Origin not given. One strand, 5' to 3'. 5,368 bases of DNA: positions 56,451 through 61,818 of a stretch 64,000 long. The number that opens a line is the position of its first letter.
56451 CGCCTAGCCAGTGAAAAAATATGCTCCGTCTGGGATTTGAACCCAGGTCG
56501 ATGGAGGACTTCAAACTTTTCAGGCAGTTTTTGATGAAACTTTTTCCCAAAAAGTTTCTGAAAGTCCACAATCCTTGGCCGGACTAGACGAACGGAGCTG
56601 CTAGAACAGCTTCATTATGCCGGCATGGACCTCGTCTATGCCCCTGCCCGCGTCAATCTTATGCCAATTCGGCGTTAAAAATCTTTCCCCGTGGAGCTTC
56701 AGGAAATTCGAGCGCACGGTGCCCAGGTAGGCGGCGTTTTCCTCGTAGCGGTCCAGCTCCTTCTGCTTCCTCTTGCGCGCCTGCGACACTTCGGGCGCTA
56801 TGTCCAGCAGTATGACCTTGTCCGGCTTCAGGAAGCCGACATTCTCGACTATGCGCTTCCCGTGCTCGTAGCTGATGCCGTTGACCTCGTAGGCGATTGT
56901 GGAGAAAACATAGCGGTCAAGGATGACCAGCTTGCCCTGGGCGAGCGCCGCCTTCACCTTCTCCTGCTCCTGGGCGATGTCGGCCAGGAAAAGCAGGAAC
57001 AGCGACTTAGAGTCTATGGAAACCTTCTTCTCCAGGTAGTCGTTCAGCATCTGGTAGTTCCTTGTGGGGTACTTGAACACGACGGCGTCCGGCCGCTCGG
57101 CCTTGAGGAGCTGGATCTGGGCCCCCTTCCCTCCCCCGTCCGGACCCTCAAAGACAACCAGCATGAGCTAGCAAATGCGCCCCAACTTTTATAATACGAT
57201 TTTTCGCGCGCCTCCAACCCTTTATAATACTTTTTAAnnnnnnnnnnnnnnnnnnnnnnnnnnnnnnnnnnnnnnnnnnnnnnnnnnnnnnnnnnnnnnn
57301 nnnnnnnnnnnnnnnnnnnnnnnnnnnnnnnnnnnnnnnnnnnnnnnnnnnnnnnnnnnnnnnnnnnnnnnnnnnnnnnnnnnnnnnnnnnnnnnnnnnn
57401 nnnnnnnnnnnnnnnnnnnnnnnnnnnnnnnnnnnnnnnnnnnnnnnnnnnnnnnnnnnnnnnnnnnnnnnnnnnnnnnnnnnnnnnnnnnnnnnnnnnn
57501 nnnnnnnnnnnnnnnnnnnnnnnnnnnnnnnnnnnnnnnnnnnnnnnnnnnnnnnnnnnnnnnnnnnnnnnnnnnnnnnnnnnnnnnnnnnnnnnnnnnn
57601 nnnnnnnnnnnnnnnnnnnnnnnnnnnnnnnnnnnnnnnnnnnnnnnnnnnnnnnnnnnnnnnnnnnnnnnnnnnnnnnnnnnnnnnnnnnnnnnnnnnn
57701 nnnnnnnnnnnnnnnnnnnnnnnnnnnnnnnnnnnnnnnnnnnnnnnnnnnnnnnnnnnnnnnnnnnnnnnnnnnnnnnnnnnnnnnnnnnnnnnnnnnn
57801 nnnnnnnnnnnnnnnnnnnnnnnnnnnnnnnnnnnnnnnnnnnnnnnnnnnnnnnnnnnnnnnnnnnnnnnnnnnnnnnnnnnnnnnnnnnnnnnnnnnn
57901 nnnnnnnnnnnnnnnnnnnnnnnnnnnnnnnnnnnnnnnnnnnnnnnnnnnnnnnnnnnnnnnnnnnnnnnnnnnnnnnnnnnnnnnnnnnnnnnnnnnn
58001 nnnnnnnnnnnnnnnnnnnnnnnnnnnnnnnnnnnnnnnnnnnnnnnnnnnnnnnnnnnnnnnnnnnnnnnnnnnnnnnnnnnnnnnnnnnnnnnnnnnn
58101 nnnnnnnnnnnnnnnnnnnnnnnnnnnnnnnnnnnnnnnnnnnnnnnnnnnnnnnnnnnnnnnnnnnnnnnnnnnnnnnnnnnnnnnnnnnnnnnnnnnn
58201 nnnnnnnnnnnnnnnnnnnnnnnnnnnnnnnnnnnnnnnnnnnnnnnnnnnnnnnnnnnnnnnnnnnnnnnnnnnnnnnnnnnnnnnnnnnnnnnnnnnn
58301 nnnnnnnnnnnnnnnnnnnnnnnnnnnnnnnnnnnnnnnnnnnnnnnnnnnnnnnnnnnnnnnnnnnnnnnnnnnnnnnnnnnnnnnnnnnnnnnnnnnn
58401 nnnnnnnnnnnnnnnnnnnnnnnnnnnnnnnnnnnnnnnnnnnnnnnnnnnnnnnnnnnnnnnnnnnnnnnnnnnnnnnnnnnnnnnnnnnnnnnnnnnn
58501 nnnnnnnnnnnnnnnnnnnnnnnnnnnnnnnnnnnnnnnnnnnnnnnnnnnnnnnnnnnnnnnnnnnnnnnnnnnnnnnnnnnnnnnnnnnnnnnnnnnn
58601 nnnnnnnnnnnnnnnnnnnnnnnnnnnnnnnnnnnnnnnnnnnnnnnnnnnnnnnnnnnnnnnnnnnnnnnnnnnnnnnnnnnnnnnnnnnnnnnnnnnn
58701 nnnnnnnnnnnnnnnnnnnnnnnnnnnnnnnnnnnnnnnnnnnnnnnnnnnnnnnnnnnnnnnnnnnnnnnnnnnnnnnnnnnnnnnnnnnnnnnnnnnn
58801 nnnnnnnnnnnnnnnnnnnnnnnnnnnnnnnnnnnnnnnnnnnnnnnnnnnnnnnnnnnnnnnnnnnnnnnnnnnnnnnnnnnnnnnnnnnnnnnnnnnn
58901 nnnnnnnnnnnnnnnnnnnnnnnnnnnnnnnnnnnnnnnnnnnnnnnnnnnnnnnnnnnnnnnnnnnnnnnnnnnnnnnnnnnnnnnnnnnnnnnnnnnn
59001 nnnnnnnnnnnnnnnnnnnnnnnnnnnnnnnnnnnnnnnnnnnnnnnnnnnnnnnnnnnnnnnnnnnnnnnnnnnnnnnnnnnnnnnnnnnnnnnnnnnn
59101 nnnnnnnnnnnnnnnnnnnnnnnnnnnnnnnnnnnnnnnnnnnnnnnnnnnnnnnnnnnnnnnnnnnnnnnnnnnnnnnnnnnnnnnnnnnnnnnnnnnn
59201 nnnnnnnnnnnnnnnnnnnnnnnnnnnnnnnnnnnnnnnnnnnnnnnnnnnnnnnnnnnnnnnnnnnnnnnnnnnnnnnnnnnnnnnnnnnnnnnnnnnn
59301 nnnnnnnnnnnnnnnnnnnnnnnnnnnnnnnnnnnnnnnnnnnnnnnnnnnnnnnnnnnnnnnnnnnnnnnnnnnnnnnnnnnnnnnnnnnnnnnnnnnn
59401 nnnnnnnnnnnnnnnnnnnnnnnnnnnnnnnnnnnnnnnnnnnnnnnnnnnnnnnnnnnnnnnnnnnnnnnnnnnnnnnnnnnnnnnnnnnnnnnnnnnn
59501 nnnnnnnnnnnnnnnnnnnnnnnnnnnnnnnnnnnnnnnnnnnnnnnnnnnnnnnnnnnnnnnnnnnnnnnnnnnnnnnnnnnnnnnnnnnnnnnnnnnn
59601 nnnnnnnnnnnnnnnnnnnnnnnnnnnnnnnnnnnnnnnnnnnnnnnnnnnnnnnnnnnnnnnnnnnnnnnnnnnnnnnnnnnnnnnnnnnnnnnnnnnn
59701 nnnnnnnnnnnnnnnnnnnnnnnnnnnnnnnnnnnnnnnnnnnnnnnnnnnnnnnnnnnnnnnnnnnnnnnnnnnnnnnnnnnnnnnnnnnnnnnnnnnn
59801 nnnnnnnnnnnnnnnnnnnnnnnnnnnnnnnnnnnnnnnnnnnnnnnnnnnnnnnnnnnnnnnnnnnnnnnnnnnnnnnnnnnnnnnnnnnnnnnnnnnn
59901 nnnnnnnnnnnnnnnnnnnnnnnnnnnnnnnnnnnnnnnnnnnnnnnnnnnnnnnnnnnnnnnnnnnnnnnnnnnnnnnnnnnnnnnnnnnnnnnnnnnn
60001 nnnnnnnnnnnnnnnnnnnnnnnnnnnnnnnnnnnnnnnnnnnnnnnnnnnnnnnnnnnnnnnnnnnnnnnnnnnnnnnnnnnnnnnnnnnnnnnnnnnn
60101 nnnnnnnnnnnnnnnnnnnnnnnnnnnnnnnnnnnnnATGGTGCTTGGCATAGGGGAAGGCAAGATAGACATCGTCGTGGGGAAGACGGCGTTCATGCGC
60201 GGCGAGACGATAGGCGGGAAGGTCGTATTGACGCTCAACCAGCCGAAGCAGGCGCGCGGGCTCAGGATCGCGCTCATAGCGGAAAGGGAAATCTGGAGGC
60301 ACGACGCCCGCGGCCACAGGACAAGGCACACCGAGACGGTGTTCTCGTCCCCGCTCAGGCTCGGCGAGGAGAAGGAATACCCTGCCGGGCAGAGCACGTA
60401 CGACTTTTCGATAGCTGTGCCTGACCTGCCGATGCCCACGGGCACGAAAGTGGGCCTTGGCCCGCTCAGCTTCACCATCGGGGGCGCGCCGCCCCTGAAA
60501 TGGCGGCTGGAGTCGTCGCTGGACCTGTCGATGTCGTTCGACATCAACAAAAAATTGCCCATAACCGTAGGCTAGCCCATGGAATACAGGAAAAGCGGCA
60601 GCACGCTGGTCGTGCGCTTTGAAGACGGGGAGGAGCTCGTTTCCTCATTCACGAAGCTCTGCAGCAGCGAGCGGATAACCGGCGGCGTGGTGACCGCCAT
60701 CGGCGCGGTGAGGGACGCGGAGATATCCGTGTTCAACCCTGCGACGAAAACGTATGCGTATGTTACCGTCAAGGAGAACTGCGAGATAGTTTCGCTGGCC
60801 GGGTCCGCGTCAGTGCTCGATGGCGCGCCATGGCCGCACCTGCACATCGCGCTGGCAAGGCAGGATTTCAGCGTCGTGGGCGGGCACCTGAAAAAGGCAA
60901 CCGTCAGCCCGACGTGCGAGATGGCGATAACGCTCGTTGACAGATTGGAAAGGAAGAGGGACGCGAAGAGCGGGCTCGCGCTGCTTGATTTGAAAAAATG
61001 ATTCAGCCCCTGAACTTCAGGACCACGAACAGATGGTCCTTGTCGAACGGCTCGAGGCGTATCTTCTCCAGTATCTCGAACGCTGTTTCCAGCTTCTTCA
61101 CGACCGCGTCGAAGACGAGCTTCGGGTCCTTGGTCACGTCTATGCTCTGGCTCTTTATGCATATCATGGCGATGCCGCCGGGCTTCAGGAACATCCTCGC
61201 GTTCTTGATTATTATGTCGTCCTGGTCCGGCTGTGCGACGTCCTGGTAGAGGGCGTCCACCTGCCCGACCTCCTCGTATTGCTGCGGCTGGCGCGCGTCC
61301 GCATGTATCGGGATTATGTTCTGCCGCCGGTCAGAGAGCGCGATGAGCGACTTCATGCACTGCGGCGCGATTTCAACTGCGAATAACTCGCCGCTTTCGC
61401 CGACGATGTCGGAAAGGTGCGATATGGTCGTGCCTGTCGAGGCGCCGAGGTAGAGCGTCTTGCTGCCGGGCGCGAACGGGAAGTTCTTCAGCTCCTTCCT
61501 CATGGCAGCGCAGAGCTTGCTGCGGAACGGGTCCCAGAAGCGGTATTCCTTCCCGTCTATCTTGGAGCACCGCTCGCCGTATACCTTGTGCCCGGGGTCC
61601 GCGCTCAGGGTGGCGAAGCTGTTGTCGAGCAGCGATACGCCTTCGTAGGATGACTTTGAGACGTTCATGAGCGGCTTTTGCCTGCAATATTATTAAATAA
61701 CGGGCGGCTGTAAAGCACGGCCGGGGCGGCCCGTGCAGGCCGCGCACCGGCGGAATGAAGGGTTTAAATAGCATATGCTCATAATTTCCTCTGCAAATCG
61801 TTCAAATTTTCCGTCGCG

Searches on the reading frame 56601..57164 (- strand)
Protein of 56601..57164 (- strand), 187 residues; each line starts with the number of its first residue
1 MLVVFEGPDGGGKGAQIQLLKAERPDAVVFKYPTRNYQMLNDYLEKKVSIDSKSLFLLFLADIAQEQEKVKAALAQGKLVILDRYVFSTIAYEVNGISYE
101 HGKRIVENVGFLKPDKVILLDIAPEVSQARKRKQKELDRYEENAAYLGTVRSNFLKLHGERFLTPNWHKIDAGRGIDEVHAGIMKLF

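Call 40: search_protein_families(library=pfam, proteins=[window:56601-57164:-], max_evalue=0.0001)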
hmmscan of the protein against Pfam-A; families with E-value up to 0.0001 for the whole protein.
window:56601-57164:- (187 aa): 2 families
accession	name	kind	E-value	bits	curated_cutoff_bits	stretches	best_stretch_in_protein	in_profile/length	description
PF02223.23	Thymidylate_kin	-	3.9e-31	108.6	27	1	5-183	1-185/185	Thymidylate kinase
PF13521.12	AAA_28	-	3.8e-08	34.2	27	1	3-147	2-143/164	AAA domain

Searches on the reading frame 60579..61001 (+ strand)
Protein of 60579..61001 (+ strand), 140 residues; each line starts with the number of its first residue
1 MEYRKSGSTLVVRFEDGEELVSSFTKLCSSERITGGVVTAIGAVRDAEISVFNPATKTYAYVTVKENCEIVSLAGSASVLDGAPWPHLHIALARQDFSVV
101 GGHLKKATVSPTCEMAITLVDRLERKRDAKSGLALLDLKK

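Call 63: search_protein_families(library=pfam, proteins=[window:60579-61001:+], max_evalue=0.0001)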
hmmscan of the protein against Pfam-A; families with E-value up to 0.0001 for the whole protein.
window:60579-61001:+ (140 aa): 1 family
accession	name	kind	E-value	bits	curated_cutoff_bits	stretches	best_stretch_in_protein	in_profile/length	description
PF03479.20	PCC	-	8.4e-31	107.1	25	1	9-119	2-114/117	Plants and Prokaryotes Conserved (PCC) domain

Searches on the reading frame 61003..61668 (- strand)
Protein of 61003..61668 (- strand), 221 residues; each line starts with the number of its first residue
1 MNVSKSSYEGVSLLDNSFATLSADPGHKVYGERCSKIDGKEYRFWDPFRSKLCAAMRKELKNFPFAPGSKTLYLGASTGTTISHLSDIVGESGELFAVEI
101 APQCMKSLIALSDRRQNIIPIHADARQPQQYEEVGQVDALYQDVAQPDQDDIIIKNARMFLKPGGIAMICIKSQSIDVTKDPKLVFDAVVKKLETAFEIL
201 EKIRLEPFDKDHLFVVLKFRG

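Call 40: search_protein_families(library=pfam, proteins=[window:61003-61668:-], max_evalue=0.0001)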
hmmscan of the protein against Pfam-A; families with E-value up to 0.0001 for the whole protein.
window:61003-61668:- (221 aa): 1 family
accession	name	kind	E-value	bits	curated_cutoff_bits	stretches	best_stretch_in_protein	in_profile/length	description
PF01269.23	Fibrillarin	-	7.8e-80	267.7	27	1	12-220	11-226/227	Fibrillarin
